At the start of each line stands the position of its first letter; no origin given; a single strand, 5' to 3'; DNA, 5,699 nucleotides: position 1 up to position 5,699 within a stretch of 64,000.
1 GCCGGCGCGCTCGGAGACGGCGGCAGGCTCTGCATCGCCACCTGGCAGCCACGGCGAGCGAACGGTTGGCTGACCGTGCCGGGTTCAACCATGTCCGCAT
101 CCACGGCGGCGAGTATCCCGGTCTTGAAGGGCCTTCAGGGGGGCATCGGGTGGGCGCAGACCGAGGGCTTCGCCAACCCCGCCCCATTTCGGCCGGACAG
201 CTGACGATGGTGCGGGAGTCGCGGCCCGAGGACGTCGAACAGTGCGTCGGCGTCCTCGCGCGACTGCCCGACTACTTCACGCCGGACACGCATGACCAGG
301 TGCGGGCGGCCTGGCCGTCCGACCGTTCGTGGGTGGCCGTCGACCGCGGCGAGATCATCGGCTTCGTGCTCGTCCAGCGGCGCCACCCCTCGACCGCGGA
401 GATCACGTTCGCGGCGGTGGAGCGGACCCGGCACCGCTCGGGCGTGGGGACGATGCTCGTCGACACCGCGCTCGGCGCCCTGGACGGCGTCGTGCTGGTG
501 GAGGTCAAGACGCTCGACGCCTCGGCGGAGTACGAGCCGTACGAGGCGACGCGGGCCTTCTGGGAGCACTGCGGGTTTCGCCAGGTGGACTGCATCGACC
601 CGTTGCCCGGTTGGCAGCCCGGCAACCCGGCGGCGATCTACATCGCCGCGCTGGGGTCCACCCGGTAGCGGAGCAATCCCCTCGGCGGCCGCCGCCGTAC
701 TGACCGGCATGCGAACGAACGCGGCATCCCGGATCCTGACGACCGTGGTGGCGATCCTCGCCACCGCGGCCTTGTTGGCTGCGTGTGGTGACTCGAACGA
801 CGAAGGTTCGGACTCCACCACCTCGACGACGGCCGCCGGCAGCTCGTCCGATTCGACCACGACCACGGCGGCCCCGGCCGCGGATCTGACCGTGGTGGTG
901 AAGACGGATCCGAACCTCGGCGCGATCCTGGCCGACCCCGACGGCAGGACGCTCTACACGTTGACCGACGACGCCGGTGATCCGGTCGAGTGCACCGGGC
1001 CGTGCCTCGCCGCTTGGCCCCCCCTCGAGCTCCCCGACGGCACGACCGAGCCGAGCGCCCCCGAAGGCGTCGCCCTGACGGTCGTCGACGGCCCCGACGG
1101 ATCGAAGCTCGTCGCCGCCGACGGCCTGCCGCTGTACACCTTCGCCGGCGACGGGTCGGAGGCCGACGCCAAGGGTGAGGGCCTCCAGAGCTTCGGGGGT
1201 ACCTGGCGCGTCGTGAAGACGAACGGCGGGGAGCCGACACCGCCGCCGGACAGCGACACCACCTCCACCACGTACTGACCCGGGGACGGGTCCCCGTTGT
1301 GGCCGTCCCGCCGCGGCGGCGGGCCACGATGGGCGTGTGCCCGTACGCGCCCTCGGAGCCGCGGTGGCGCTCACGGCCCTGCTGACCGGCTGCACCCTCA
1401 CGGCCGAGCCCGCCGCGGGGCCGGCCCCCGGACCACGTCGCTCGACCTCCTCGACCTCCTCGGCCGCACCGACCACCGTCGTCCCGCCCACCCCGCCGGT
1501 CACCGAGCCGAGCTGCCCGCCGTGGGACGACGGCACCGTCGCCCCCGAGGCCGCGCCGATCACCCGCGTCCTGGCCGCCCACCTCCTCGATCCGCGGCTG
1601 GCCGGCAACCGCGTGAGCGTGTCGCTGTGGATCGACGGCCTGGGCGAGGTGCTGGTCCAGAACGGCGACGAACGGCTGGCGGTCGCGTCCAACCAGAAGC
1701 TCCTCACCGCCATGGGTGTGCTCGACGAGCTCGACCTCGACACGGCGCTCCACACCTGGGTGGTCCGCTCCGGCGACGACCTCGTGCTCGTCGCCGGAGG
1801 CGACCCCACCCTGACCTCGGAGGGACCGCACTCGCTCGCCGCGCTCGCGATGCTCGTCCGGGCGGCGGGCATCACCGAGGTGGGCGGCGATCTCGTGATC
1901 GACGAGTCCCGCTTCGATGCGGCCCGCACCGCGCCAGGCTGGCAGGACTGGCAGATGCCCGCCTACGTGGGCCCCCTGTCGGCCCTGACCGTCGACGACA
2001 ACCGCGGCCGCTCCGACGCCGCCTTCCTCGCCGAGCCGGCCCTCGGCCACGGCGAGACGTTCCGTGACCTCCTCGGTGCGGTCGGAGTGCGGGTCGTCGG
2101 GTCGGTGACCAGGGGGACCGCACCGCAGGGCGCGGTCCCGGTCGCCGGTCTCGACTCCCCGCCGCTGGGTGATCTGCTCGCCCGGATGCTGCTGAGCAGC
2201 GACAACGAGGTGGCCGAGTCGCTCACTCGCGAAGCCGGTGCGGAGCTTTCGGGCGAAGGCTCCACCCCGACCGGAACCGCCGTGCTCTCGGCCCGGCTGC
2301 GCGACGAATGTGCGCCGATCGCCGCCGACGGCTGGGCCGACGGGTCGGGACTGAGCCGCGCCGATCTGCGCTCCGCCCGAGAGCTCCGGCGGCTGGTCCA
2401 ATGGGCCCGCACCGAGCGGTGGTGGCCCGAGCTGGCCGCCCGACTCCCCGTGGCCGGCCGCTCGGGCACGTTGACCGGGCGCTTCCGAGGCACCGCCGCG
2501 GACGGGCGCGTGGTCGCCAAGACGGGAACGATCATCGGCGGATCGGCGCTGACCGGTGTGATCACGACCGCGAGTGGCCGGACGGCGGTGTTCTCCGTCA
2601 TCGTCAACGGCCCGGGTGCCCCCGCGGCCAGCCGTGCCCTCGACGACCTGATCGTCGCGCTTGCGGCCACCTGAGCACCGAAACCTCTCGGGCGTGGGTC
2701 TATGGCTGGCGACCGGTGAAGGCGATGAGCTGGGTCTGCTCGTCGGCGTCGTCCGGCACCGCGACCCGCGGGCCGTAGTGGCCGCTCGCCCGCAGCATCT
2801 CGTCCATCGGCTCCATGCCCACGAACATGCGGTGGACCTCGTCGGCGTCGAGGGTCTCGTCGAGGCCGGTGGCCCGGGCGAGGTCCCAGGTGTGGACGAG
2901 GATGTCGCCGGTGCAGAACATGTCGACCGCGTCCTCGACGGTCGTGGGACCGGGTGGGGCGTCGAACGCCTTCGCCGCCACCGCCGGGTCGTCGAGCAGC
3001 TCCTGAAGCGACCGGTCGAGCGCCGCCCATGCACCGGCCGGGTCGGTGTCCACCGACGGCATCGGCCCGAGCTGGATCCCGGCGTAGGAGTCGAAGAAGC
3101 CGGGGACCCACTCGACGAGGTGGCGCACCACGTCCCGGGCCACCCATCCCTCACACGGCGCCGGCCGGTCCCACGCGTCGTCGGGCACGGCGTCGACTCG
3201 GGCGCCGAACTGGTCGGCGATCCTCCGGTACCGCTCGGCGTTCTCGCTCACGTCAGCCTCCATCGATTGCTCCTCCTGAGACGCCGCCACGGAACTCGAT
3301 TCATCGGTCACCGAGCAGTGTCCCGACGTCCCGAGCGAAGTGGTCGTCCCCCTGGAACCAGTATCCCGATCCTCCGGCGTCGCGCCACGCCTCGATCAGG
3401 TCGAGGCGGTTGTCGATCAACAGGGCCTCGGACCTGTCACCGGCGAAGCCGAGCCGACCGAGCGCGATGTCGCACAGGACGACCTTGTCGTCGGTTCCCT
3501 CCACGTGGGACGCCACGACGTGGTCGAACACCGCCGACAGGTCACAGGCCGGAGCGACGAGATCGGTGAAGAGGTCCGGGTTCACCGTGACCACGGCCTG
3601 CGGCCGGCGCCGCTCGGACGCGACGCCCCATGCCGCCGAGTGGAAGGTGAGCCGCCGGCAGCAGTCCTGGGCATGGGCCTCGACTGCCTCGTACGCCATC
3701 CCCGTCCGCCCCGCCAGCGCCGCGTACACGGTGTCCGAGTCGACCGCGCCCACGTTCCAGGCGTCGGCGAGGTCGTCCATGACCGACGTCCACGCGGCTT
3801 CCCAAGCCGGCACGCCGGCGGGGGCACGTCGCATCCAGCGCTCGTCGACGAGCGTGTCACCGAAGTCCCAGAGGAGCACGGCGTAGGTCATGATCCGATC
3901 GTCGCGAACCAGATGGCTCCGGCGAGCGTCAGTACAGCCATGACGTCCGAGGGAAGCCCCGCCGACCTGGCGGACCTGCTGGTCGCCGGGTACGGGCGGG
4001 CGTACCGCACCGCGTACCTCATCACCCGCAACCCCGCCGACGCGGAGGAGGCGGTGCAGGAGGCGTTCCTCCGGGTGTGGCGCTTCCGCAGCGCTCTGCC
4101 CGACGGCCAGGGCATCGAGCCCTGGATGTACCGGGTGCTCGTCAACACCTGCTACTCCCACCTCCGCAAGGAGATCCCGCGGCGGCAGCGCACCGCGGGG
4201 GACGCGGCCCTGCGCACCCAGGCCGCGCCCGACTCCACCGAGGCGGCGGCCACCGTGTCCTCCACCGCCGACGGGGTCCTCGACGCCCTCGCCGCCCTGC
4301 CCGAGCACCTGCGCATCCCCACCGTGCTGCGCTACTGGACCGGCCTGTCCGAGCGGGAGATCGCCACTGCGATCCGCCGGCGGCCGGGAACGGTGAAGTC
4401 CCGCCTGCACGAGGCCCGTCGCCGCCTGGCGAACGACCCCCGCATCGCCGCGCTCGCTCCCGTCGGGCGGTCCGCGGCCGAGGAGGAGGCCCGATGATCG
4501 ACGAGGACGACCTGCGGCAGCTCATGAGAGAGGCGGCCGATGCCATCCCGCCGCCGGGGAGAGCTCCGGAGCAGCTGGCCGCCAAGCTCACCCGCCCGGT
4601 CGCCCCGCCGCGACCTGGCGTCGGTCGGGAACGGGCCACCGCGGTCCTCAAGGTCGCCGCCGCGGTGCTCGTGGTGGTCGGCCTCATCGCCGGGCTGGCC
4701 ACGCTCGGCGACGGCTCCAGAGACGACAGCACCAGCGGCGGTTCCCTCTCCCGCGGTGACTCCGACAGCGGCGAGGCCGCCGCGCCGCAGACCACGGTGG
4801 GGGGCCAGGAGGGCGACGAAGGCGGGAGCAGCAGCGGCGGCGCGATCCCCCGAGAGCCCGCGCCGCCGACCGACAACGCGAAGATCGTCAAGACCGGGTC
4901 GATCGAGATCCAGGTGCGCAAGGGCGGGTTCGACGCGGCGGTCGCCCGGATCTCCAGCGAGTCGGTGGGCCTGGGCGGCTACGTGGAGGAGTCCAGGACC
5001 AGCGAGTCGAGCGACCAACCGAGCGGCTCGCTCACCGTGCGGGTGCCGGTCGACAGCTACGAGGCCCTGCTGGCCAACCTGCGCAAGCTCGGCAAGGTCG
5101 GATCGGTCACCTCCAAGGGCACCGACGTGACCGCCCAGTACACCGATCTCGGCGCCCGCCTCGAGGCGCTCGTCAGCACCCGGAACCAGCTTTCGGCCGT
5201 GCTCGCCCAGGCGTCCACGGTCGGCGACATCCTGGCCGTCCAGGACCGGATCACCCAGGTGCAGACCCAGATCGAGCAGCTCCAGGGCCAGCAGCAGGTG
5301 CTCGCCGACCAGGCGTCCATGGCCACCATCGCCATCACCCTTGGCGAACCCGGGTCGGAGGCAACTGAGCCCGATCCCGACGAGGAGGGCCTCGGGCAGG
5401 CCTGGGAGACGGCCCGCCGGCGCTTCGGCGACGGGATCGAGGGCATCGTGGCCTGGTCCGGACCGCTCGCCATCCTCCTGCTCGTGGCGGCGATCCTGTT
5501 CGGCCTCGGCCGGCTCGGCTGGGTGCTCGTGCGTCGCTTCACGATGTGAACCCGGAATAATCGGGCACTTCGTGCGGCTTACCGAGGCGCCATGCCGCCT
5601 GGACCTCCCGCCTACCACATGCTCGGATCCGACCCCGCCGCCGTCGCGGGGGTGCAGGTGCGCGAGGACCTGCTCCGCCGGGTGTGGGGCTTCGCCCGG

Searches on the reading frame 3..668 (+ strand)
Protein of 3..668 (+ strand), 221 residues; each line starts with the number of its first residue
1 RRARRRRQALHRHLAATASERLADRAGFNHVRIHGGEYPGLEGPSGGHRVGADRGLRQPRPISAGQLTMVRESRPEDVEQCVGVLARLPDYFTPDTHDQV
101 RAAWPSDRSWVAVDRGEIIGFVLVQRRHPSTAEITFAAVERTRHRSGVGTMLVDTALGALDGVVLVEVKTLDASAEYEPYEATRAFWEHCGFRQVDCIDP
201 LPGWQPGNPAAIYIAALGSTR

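Call 38: search_protein_families(library=pfam, proteins=[window:3-668:+], max_evalue=0.001)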
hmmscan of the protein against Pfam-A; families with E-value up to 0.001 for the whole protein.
window:3-668:+ (221 aa): 3 families
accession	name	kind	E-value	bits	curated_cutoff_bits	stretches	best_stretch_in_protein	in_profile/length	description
PF00583.31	Acetyltransf_1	-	3.3e-10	40.7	20.7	1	93-192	16-116/116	Acetyltransferase (GNAT) family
PF13508.13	Acetyltransf_7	-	2.8e-09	37.7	27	1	106-193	2-83/84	Acetyltransferase (GNAT) domain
PF13673.13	Acetyltransf_10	-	3.2e-05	24.3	23.6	1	108-196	32-111/128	Acetyltransferase (GNAT) domain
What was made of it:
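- The clean stretch at 1-5.5 kb of the left segment (call 38) is not simply explained by a uniformly rare organism.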

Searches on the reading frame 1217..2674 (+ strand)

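Call 38: search_protein_families(library=pfam, proteins=[window:1217-2674:+], max_evalue=0.001)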
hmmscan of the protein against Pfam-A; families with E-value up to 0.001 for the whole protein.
window:1217-2674:+ (485 aa): 1 family
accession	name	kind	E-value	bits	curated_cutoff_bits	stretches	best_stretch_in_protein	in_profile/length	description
PF02113.21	Peptidase_S13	-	2.2e-75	254.5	22.8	2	272-483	229-441/444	D-Ala-D-Ala carboxypeptidase 3 (S13) family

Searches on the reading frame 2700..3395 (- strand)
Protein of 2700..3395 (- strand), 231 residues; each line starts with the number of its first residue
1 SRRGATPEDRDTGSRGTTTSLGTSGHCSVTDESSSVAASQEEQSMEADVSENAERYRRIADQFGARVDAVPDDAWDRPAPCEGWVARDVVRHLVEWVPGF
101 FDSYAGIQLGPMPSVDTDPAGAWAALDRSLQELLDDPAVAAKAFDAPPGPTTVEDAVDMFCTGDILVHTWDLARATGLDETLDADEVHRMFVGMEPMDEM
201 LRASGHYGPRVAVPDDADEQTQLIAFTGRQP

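Call 38: search_protein_families(library=pfam, proteins=[window:2700-3395:-], max_evalue=0.001)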
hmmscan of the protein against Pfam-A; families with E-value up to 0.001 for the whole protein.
window:2700-3395:- (231 aa): 1 family
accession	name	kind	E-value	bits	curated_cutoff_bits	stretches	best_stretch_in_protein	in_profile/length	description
PF11716.13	MDMPI_N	-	7.7e-10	40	24.2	1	57-96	2-41/140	Mycothiol maleylpyruvate isomerase N-terminal domain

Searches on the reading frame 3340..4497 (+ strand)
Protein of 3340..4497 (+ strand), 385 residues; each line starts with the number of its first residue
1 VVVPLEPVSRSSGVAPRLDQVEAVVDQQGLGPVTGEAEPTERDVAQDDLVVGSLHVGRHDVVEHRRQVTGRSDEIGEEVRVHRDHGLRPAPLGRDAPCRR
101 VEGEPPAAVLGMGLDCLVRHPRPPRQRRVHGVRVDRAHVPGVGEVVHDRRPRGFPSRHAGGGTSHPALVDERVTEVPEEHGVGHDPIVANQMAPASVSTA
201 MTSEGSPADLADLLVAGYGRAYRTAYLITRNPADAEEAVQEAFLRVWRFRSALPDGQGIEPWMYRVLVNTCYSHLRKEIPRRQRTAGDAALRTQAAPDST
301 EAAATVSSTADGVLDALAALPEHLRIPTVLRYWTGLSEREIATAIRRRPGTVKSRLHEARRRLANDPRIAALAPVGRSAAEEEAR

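Call 38: search_protein_families(library=pfam, proteins=[window:3340-4497:+], max_evalue=0.001)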
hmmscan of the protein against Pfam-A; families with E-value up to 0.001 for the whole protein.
window:3340-4497:+ (385 aa): 3 families
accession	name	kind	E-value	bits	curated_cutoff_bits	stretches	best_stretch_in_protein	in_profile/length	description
PF04542.20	Sigma70_r2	-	3.5e-13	49.6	24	1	219-278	7-68/71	Sigma-70 region 2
PF08281.18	Sigma70_r4_2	-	4.3e-10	39.5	25.7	1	313-363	4-54/54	Sigma-70, region 4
PF04545.22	Sigma70_r4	-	0.00051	20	24.1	0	316-363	1-48/50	Sigma-70, region 4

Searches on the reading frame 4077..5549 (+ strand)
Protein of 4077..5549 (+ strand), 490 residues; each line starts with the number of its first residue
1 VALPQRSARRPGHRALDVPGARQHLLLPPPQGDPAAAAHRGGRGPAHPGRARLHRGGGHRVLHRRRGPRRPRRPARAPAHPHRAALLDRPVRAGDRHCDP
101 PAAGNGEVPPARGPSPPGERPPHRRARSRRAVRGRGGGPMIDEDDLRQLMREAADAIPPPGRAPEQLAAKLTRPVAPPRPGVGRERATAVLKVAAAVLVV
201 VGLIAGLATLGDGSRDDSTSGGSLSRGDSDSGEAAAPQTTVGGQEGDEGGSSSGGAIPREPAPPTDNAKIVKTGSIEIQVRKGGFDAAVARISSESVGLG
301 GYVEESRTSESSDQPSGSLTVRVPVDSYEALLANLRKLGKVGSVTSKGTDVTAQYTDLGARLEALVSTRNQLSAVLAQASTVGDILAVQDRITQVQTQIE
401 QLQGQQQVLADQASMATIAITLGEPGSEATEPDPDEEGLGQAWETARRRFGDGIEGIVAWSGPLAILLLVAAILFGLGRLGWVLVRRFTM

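Call 38: search_protein_families(library=pfam, proteins=[window:4077-5549:+], max_evalue=0.001)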
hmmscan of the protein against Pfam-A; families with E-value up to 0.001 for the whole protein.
window:4077-5549:+ (490 aa): 1 family
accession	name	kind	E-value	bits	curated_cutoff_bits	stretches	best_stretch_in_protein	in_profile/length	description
PF14257.11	DUF4349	-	4.8e-54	183.4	27.7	1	269-477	2-211/213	Domain of unknown function (DUF4349)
